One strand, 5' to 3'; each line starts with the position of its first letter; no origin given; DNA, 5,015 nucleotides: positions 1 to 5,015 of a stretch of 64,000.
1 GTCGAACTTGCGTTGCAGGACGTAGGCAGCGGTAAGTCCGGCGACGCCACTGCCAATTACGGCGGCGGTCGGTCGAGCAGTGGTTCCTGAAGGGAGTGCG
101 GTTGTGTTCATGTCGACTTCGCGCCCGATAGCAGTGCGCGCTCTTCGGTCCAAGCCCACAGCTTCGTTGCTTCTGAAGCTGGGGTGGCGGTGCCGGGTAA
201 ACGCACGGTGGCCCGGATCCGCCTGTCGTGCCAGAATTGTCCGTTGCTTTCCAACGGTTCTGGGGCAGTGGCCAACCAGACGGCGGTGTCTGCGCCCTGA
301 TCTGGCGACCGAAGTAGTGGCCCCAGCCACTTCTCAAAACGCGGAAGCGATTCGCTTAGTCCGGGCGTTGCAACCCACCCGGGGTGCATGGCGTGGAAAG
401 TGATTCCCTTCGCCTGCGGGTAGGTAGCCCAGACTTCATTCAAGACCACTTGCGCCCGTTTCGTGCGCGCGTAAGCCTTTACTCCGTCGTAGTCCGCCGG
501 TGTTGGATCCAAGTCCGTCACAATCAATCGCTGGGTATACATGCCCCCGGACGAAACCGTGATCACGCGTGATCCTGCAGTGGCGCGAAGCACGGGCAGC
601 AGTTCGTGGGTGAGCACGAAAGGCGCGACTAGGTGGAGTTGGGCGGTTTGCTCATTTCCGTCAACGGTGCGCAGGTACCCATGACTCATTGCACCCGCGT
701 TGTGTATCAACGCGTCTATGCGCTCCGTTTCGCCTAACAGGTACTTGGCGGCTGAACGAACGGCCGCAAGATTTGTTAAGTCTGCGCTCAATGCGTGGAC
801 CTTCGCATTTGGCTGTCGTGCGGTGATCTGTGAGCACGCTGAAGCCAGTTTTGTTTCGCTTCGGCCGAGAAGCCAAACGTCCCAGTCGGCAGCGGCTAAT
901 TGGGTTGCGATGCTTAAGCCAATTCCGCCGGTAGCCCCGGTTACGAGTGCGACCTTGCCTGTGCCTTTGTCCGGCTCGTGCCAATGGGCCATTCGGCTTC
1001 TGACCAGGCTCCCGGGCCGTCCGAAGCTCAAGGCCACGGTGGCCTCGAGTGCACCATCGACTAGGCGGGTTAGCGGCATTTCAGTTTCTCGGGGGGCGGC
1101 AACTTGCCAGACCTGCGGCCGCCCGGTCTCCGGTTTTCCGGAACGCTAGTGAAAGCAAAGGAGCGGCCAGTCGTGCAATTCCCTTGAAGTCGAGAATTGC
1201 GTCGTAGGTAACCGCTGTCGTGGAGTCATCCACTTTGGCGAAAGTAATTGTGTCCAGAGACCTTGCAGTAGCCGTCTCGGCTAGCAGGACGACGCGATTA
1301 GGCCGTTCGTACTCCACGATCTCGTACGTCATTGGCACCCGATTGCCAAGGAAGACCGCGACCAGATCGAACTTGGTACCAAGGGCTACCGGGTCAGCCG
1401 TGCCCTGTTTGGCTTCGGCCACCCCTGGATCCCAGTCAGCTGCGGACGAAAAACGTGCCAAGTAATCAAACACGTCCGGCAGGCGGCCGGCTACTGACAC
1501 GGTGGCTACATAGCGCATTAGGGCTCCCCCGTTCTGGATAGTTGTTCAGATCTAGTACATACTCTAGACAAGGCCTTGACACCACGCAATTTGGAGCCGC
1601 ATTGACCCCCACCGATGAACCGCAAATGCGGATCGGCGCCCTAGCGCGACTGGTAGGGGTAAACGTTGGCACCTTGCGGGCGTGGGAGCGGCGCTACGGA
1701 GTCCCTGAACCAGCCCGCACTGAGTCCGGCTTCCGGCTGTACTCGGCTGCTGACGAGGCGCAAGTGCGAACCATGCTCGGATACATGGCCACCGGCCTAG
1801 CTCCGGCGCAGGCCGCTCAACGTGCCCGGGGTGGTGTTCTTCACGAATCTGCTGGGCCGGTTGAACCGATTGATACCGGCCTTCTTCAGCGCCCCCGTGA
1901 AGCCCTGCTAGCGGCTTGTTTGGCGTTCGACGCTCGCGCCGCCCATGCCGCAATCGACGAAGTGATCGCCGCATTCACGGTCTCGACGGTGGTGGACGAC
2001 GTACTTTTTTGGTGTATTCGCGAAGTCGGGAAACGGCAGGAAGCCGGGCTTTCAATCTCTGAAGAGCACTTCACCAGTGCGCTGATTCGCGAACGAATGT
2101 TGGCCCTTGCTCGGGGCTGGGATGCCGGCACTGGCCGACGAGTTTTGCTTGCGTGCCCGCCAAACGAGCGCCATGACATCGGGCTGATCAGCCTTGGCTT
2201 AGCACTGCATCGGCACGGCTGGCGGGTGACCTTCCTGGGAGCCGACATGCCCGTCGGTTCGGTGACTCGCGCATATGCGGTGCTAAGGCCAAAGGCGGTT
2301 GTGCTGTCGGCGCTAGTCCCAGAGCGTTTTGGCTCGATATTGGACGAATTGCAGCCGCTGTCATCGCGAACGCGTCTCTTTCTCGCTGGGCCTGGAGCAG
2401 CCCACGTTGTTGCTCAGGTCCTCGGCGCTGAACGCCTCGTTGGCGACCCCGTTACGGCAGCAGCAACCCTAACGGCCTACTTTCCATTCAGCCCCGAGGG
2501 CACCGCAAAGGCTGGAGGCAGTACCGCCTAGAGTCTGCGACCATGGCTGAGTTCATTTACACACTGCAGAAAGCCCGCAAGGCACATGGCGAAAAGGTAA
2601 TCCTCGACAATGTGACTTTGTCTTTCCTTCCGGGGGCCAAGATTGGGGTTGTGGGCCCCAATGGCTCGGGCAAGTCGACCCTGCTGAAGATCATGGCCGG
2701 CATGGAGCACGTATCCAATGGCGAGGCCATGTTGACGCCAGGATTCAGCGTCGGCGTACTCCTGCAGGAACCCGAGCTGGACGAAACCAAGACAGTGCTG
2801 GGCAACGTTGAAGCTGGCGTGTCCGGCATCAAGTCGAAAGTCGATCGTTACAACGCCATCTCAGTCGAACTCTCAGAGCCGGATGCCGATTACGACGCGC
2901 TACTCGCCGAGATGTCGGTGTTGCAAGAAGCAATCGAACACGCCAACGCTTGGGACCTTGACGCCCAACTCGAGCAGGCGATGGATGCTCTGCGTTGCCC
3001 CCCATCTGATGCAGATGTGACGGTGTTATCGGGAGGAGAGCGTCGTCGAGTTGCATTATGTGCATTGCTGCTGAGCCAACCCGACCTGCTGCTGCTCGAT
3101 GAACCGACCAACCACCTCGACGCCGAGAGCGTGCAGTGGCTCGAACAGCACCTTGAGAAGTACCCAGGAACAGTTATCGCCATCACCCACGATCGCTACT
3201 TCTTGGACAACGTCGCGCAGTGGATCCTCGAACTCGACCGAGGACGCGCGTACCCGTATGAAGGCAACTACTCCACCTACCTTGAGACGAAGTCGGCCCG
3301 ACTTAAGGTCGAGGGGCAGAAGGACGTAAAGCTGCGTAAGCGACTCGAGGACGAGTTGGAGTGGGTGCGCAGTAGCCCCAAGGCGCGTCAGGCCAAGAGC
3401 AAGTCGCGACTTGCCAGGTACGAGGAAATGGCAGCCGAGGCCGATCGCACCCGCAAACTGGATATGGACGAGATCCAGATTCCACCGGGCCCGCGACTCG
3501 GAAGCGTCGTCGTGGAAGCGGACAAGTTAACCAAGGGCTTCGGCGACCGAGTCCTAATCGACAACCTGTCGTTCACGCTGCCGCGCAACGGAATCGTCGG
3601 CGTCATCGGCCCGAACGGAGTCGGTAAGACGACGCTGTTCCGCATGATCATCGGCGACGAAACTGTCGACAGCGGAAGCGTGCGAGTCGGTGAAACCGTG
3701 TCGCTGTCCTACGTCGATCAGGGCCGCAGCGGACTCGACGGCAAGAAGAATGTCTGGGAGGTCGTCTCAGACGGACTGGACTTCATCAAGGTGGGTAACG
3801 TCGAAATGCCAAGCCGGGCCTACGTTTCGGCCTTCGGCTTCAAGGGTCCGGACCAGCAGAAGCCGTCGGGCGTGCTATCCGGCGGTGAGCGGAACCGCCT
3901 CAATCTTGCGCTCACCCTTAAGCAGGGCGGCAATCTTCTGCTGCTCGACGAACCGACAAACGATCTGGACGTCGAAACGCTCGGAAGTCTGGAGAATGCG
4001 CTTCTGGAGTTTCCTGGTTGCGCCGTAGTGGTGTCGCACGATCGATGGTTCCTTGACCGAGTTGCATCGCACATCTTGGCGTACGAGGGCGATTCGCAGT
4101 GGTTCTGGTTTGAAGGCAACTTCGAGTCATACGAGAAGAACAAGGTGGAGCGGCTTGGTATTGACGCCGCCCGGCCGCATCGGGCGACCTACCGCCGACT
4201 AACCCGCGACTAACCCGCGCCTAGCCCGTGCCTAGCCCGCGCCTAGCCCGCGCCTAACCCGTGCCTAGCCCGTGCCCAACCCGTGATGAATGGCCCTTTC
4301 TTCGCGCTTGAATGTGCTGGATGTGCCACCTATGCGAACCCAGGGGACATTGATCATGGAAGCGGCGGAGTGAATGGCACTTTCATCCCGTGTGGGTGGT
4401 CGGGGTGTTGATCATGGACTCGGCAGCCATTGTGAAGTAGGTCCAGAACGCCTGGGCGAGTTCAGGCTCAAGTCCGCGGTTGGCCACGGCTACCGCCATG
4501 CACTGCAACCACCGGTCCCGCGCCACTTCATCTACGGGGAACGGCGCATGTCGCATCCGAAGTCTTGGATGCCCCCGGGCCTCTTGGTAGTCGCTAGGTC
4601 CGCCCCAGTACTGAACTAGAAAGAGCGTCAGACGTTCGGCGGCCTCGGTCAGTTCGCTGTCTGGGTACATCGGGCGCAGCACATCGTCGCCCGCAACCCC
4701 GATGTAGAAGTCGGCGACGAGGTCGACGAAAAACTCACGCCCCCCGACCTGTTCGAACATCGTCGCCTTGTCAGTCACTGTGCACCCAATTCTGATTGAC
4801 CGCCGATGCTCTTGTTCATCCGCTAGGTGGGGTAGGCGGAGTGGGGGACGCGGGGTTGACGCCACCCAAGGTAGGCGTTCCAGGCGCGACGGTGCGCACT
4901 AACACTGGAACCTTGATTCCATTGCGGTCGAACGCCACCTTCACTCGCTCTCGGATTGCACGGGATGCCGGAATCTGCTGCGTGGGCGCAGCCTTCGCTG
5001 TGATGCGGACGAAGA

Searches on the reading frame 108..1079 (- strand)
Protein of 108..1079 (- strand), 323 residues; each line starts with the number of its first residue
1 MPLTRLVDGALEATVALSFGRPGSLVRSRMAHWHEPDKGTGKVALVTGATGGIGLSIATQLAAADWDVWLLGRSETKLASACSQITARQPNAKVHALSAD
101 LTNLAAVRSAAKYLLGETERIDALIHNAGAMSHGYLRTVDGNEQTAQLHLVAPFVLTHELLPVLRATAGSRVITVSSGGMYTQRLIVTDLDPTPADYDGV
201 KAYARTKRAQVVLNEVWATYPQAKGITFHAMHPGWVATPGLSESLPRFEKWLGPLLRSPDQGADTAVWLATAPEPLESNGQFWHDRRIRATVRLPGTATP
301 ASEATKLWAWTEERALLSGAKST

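Call 34: search_protein_families(library=pfam, proteins=[window:108-1079:-], max_evalue=0.00001)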
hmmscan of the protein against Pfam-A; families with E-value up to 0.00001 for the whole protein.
window:108-1079:- (323 aa): 5 families
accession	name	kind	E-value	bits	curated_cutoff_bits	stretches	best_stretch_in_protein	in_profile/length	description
PF00106.31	adh_short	-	2.5e-27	96.1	26.6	1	42-241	1-187/195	short chain dehydrogenase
PF13561.12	adh_short_C2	-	9.3e-18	65.1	27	1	48-251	1-190/236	Enoyl-(Acyl carrier protein) reductase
PF08659.16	KR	-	6.7e-11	42.9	22.6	1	44-143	3-104/180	KR domain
PF01370.27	Epimerase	-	8.5e-11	42.2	20.9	1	44-218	1-157/240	NAD dependent epimerase/dehydratase family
PF13460.12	NAD_binding_10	-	1.9e-07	31.6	27.2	1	48-210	1-127/184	NAD(P)H-binding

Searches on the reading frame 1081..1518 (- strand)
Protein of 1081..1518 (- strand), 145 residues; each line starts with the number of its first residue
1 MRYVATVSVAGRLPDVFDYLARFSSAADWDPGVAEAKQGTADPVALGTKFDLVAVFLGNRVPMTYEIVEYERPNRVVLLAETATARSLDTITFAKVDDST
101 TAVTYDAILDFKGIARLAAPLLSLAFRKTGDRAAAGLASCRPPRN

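Call 34: search_protein_families(library=pfam, proteins=[window:1081-1518:-], max_evalue=0.00001)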
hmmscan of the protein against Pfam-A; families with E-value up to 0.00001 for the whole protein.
window:1081-1518:- (145 aa): 1 family
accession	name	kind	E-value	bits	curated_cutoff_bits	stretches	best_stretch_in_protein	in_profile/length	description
PF10604.15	Polyketide_cyc2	-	1.7e-10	41.8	27.4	1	5-138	6-138/142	Polyketide cyclase / dehydrase and lipid transport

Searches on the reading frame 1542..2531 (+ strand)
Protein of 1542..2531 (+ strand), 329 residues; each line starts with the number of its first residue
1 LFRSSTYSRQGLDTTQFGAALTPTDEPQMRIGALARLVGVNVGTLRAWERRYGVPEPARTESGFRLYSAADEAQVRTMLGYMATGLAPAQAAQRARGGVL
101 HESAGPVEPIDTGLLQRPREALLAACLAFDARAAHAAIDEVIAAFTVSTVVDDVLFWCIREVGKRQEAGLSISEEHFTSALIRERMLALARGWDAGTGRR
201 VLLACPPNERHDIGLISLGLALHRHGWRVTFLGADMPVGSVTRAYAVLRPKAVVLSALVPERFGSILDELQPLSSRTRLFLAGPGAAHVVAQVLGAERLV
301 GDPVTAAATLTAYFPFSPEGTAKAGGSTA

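Call 34: search_protein_families(library=pfam, proteins=[window:1542-2531:+], max_evalue=0.00001)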
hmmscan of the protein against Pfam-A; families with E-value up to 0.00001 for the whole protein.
window:1542-2531:+ (329 aa): 4 families
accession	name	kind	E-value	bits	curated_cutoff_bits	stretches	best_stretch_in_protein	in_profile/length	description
PF00376.29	MerR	-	5.7e-11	42.5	28.2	1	30-67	1-38/38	MerR family regulatory protein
PF13411.12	MerR_1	-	9.2e-11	42.1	21.6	1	29-92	1-63/69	MerR HTH family regulatory protein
PF02310.24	B12-binding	-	6.7e-08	32.8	32.1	1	200-296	2-101/121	B12 binding domain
PF02607.22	B12-binding_2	-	8.1e-06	26.4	23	0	119-188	2-72/74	B12 binding domain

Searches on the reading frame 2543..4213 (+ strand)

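Call 34: search_protein_families(library=pfam, proteins=[window:2543-4213:+], max_evalue=0.00001)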
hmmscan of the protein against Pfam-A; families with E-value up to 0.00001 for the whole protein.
window:2543-4213:+ (556 aa): 6 families
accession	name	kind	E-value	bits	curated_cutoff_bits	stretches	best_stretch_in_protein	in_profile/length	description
PF00005.33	ABC_tran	-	7.2e-48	163.1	25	2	21-190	1-137/137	ABC transporter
PF13304.12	AAA_21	-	8.4e-15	56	27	0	161-222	237-304/304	AAA domain, putative AbiEii toxin, Type IV TA system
PF12848.13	ABC_tran_Xtn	-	1.1e-13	51.5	25.9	1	229-299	1-76/85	ABC transporter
PF02463.25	SMC_N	-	1.4e-10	41.4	40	0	129-225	135-206/220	RecF/RecN/SMC N terminal domain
PF13555.12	AAA_29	-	9.7e-07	28.9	27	0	33-48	24-39/61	P-loop containing region of AAA domain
PF13476.12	AAA_23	-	6e-06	27.5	27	0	341-369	12-39/201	AAA domain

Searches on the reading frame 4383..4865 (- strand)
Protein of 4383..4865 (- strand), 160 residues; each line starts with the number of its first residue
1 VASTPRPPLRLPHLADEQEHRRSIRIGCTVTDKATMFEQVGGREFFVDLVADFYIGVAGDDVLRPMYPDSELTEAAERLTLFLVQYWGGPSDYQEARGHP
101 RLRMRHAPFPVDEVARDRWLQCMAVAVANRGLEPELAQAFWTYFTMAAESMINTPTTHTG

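Call 34: search_protein_families(library=pfam, proteins=[window:4383-4865:-], max_evalue=0.00001)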
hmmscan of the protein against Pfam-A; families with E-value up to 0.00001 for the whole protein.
window:4383-4865:- (160 aa): 1 family
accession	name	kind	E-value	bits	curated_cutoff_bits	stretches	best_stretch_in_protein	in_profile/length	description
PF01152.27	Bac_globin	-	1.3e-31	109.7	21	1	35-152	1-120/121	Bacterial-like globin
